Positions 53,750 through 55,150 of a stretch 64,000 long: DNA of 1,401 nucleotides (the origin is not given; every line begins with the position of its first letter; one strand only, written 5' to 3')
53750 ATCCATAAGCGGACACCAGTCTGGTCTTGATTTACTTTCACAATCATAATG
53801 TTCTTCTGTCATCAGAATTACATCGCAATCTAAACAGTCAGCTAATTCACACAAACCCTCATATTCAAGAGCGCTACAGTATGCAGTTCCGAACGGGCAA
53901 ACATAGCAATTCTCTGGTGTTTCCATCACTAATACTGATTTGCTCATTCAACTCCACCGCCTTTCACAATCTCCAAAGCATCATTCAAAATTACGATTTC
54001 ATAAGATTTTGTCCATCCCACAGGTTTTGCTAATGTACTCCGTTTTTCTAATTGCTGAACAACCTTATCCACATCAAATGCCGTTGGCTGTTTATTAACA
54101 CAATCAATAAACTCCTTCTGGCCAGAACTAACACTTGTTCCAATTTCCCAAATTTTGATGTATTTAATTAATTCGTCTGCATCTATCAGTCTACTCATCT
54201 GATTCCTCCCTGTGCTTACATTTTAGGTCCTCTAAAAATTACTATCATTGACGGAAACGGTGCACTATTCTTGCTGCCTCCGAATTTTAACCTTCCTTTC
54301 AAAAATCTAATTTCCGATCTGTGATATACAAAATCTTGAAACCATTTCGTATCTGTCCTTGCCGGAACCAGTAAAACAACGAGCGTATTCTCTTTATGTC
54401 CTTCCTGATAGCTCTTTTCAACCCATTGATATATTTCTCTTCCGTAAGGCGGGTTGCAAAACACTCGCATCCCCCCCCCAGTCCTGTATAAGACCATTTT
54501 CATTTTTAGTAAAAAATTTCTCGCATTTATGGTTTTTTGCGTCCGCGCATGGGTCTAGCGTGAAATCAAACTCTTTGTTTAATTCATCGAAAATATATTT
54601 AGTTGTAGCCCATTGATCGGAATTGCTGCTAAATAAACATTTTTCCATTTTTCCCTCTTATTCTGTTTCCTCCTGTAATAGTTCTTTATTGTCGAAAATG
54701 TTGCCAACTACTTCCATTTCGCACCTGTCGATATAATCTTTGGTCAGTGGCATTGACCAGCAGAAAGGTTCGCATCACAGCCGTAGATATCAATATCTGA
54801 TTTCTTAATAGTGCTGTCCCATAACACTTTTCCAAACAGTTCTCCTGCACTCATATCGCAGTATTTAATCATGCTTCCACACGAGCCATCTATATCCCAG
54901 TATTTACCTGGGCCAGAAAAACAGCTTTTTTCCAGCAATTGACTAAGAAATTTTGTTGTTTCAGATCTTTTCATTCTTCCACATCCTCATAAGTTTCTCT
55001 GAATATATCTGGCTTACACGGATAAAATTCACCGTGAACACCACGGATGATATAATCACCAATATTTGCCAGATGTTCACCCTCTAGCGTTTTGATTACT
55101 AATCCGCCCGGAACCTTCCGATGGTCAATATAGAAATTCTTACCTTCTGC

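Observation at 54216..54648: Phage Dam methyltransferase interrupted at a G9 homopolymer. Candidate phase-variable methylation switch, or a sequencing error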

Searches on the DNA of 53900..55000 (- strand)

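Call 7: search_dna_similar(query=window:53900-55000:-, collection=phages, mode=distant, max_rows=30)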
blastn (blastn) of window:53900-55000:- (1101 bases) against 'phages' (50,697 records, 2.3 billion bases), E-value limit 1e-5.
Records with a match: 55; places in all: 55; records where one place covers at least 80% of the query: 0.
Best place of each record, by identity: 90-95% 1; 80-90% 1; 60-80% 53.
By first word of the organism name: Lactococcus 45; Geobacillus 4; Bacteriophage 3; Staphylococcus 2; Gokushovirus 1.
By host as written in the record: Lactococcus lactis 30; Lactococcus lactis subsp. lactis bv. diacetylactis 10; Geobacillus thermodenitrificans 4; - 3; Lactococcus lactis subsp. cremoris 2; Lactococcus lactis subsp. lactis biovar diacetylactis 2; Lactococcus sp. 936 1; Staphylococcus epidermidis LM1680 1; and 2 more.
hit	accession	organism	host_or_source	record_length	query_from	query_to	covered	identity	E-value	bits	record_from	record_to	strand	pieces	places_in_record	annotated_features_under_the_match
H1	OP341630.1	Geobacillus phage vB_GthS_PT9.1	Geobacillus thermodenitrificans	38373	362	770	37%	68.4%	5e-31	141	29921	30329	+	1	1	DNA N-6-adenine-methyltransferase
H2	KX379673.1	Lactococcus phage MW18L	Lactococcus lactis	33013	337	748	37%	67.2%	6e-23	115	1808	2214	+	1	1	DNA methylase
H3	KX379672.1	Lactococcus phage 16W12L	Lactococcus lactis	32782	337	748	37%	67.2%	6e-23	115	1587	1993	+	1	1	DNA methylase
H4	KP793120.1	Lactococcus phage 936 group phage PhiL.18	Lactococcus lactis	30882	337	722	35%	67.7%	1e-25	123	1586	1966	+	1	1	DNA methylase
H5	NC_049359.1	Lactococcus phage 936 group phage PhiL.18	Lactococcus lactis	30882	337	722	35%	67.7%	1e-25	123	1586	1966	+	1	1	DNA methyltransferase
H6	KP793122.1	Lactococcus phage 936 group phage PhiL.6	Lactococcus lactis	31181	337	722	35%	67.2%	6e-23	114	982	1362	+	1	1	DNA methylase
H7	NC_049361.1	Lactococcus phage 936 group phage PhiL.6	Lactococcus lactis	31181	337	722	35%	67.2%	6e-23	114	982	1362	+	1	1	DNA methyltransferase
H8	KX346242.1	Lactococcus phage 8R06S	Lactococcus lactis subsp. lactis bv. ...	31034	368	748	35%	67.3%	6e-23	115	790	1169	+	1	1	DNA methylase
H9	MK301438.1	Lactococcus phage 8V08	Lactococcus lactis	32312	389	748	33%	68.1%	4e-25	123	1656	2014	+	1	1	DNA methylase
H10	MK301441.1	Lactococcus phage MV16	Lactococcus lactis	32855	389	748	33%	68.1%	4e-25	123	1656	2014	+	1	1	DNA methylase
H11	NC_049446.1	Lactococcus phage 8V08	Lactococcus lactis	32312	389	748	33%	68.1%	4e-25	123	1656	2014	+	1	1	DNA methyltransferase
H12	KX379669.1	Lactococcus phage 10W22S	Lactococcus lactis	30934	368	722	32%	68.3%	4e-25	123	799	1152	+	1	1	DNA methylase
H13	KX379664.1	Lactococcus phage 10W18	Lactococcus lactis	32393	368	722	32%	68.3%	4e-25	123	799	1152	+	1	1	DNA methylase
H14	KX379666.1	Lactococcus phage 3R16S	Lactococcus lactis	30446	368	722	32%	68.3%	4e-25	123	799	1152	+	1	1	DNA methylase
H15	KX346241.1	Lactococcus phage 3R07S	Lactococcus lactis subsp. cremoris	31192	368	722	32%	68.3%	4e-25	123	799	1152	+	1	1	DNA methylase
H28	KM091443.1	Lactococcus phage phi93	Lactococcus sp. 936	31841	389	722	30%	68.7%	1e-24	121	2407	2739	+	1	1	DNA methylase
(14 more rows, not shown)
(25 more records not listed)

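Call 64: get_annotated_region(hit=H28, flank=1500)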
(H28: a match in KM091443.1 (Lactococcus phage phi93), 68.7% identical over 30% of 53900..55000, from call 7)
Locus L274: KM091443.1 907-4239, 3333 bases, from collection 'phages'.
description: Lactococcus phage phi93, complete genome.
organism: Lactococcus phage phi93 (NCBI taxid 1527694)
taxonomy: Viruses; Duplodnaviria; Heunggongvirae; Uroviricota; Caudoviricetes; Skunavirus
host: Lactococcus sp. 936; source: whey; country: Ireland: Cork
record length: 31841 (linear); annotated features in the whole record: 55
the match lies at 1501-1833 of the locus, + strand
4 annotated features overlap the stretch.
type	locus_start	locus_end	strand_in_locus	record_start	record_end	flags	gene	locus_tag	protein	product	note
CDS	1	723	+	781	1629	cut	-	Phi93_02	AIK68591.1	DNA methylase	-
CDS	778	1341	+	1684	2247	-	-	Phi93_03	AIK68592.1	hypothetical protein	-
CDS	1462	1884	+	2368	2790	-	-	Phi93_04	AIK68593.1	DNA methylase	-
CDS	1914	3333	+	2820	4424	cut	-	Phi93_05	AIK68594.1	larger terminase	-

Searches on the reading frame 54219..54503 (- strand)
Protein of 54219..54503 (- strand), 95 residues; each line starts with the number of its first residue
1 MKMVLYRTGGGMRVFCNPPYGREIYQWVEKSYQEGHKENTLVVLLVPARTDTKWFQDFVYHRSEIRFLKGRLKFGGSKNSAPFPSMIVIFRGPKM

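Call 5: search_protein_families(library=pfam, proteins=[window:54219-54503:-], max_evalue=0.01)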
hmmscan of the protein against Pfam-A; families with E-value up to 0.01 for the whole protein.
seq(95 aa): 1 family
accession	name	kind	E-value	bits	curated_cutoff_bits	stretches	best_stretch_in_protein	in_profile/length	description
PF05869.16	Dam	-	3.6e-13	50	28.1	1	12-91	61-145/169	DNA N-6-adenine-methyltransferase (Dam)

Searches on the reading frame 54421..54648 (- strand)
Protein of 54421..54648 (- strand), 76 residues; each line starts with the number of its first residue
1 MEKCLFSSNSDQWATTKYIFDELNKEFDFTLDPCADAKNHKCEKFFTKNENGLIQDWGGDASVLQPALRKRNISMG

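Call 5: search_protein_families(library=pfam, proteins=[window:54421-54648:-], max_evalue=0.01)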
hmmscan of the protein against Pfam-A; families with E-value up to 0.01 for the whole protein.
seq(76 aa): 1 family
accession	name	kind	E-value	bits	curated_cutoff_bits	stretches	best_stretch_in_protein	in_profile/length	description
PF05869.16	Dam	-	1.5e-14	54.5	28.1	1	8-63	7-63/169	DNA N-6-adenine-methyltransferase (Dam)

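Call 8: list_cluster_members(proteins=[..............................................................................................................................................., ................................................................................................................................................, window:54421-54648:-, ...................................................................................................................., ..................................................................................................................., window:54219-54503:-, window:54219-54497:-, window:54219-54470:-])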
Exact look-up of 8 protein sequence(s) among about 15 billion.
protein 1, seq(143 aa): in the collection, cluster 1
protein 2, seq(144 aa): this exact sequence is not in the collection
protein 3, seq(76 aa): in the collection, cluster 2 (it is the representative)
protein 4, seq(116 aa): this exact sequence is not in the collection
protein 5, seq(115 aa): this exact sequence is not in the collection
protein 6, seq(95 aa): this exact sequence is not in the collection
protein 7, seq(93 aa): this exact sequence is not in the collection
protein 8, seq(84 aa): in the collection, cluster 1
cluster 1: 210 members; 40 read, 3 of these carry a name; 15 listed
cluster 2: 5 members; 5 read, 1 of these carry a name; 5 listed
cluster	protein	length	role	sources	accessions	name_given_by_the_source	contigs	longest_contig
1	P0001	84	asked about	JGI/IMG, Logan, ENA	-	-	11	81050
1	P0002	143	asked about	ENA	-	-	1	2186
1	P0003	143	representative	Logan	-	-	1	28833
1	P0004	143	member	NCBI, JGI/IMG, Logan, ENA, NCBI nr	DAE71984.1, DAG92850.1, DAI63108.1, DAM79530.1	site-specific DNA-methyltransferase (adenine-specific) | MAG TPA: DNA N-6-adenine-methyltransferase [Bacteriophage sp.]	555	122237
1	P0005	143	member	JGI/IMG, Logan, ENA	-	site-specific DNA-methyltransferase (adenine-specific)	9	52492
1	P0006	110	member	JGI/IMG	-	site-specific DNA-methyltransferase (adenine-specific)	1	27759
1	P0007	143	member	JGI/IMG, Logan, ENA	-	-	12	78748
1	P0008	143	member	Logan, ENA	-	-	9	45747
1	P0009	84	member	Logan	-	-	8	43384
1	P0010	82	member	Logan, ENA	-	-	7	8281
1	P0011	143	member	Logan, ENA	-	-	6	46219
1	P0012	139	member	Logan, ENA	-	-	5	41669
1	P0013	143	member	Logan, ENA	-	-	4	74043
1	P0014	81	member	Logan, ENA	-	-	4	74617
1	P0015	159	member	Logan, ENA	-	-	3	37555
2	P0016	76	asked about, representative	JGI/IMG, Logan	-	-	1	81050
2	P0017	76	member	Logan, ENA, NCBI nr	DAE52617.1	MAG TPA: DNA N-6-adenine-methyltransferase [Caudoviricetes sp.]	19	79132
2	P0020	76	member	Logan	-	-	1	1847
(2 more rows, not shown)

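Call 16: find_encoding_contigs(protein=P0017, flank=3000, max_places=10)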
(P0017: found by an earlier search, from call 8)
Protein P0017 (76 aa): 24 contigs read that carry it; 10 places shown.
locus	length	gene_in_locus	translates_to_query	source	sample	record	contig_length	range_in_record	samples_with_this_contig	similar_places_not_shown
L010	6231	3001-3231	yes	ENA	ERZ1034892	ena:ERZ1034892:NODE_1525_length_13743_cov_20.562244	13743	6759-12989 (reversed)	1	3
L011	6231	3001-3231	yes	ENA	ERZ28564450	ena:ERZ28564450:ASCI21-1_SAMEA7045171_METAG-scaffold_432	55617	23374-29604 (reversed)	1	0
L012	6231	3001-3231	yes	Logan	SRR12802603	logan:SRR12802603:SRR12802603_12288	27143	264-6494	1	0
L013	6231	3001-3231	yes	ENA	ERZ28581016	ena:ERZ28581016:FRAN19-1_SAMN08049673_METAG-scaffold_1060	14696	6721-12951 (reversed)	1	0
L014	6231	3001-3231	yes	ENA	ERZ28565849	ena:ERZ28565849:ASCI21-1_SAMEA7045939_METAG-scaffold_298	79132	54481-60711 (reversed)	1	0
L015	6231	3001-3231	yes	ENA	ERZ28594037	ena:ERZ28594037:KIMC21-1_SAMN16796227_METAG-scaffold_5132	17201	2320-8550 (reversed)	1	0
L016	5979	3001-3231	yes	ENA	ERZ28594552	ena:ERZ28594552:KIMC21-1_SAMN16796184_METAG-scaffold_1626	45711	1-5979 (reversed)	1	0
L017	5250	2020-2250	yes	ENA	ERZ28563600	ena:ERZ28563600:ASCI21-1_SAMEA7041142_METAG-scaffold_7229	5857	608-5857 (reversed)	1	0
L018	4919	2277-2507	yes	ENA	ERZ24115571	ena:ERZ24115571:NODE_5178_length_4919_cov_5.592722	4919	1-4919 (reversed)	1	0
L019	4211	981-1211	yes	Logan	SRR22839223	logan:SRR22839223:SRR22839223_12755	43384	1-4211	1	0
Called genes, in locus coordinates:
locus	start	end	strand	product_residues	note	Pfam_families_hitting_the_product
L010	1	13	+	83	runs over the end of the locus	-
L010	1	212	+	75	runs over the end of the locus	-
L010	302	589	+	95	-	-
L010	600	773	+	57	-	-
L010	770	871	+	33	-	-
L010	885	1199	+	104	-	-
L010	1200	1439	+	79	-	-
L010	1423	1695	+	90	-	-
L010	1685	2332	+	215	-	-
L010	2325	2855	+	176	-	-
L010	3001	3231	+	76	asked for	PF05869:Dam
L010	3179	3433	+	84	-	PF05869:Dam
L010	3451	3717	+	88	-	-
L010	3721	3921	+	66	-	-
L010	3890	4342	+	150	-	-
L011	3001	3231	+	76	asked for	PF05869:Dam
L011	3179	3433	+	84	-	PF05869:Dam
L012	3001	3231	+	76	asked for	PF05869:Dam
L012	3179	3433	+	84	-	PF05869:Dam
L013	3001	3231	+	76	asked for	PF05869:Dam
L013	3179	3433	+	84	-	PF05869:Dam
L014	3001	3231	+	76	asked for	PF05869:Dam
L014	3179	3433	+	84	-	PF05869:Dam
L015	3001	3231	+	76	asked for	PF05869:Dam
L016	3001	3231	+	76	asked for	PF05869:Dam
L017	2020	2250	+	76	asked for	PF05869:Dam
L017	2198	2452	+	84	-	PF05869:Dam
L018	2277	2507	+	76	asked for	PF05869:Dam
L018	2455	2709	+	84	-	PF05869:Dam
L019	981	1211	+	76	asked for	PF05869:Dam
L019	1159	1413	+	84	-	PF05869:Dam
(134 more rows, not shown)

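Call 17: find_encoding_contigs(protein=P0004, flank=3000, max_places=10)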
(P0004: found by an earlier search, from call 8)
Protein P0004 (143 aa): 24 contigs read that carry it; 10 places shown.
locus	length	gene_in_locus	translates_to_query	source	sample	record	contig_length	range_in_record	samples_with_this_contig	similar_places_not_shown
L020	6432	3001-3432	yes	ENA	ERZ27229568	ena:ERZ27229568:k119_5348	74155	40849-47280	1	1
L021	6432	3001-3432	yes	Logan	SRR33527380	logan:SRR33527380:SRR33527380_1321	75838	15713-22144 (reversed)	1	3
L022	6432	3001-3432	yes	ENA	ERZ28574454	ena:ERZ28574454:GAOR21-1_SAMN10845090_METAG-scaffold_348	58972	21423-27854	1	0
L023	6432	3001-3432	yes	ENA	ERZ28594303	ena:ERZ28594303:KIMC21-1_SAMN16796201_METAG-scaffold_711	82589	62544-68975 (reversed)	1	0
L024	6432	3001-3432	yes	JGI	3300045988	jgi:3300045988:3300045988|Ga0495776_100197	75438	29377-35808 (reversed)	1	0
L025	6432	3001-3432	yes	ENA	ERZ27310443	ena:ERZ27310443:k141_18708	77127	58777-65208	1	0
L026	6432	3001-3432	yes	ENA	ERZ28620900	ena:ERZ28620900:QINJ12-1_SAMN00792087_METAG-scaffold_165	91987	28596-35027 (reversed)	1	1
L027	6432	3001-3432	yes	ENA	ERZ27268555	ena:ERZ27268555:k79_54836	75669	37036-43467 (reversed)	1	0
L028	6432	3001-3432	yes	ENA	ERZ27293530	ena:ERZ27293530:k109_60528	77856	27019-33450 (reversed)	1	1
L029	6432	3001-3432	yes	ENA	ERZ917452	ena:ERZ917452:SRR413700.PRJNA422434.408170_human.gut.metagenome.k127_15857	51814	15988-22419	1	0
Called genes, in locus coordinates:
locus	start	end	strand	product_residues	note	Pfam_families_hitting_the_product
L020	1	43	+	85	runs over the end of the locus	PF01022:HTH_5 (weak), PF13412:HTH_24 (weak)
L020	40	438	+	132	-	-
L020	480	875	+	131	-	PF23835:DUF7205 (weak)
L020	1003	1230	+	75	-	PF14354:Lar_restr_allev (weak)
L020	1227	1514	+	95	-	-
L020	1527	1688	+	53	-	-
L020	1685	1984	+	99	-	-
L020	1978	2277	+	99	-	-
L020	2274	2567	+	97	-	-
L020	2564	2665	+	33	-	-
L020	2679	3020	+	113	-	-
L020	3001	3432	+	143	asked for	PF05869:Dam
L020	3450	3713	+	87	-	-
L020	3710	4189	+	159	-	PF09643:YopX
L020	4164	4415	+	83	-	-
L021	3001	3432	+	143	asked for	PF05869:Dam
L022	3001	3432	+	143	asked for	PF05869:Dam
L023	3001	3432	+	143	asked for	PF05869:Dam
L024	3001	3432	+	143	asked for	PF05869:Dam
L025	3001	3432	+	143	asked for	PF05869:Dam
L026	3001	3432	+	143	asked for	PF05869:Dam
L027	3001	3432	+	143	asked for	PF05869:Dam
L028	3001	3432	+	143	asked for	PF05869:Dam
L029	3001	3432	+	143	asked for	PF05869:Dam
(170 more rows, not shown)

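Call 52: find_encoding_contigs(protein=P0016, flank=1500, max_places=6)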
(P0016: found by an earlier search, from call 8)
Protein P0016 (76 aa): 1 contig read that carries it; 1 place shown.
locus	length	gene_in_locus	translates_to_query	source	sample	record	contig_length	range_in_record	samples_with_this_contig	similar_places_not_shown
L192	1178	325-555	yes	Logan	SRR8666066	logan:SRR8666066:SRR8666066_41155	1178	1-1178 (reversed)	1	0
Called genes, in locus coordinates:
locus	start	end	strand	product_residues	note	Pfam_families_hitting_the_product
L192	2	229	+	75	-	?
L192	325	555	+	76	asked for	PF05869:Dam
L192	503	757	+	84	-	PF05869:Dam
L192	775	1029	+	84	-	-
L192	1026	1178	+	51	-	?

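Call 53: find_encoding_contigs(protein=P0002, flank=1500, max_places=6)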
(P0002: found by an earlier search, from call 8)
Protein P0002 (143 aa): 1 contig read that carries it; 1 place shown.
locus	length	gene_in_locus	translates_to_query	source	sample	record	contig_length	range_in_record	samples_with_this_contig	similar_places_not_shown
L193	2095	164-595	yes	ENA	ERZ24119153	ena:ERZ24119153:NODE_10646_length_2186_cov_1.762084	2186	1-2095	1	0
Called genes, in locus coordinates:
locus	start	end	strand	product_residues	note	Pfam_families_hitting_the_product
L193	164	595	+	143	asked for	PF05869:Dam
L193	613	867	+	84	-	-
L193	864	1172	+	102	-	-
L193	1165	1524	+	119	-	-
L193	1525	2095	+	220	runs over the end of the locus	?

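Call 83: find_encoding_contigs(protein=P0001, flank=400, max_places=10)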
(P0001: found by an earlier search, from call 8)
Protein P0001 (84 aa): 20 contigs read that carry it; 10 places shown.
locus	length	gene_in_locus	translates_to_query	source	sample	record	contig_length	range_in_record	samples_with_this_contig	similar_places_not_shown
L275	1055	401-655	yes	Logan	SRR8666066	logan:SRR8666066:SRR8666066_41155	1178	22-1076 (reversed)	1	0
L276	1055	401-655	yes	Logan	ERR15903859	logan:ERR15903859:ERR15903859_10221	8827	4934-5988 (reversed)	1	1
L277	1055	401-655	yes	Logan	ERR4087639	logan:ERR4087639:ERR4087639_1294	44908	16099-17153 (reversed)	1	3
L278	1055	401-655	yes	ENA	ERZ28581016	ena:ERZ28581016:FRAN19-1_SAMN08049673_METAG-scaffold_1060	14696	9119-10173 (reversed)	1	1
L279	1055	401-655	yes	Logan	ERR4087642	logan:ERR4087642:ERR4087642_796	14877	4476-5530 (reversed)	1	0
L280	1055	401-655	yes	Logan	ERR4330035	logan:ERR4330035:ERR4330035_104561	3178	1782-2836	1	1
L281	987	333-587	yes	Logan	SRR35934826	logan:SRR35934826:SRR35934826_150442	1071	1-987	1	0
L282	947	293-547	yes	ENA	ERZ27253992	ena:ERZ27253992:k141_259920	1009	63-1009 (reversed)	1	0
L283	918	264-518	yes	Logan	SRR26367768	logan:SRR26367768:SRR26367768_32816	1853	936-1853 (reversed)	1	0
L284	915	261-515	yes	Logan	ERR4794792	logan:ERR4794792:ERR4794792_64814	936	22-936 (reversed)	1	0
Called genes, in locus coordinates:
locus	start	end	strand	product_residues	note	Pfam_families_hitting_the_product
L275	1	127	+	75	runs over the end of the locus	?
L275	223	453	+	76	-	PF05869:Dam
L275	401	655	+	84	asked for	PF05869:Dam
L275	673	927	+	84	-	-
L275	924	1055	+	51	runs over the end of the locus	?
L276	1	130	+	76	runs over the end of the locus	-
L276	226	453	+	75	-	PF05869:Dam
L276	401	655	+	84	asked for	PF05869:Dam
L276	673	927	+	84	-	-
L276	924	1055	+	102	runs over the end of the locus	-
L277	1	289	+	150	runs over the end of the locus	PF01507:PAPS_reduct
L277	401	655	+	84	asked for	PF05869:Dam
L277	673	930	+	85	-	-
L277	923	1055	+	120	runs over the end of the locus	-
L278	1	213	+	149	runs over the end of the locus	PF09643:YopX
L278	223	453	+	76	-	PF05869:Dam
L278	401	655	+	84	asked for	PF05869:Dam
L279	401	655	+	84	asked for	PF05869:Dam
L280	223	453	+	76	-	PF05869:Dam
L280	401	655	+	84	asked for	PF05869:Dam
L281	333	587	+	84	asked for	PF05869:Dam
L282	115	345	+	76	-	PF05869:Dam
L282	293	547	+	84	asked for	PF05869:Dam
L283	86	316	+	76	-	PF05869:Dam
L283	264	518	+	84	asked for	PF05869:Dam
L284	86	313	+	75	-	PF05869:Dam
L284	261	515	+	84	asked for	PF05869:Dam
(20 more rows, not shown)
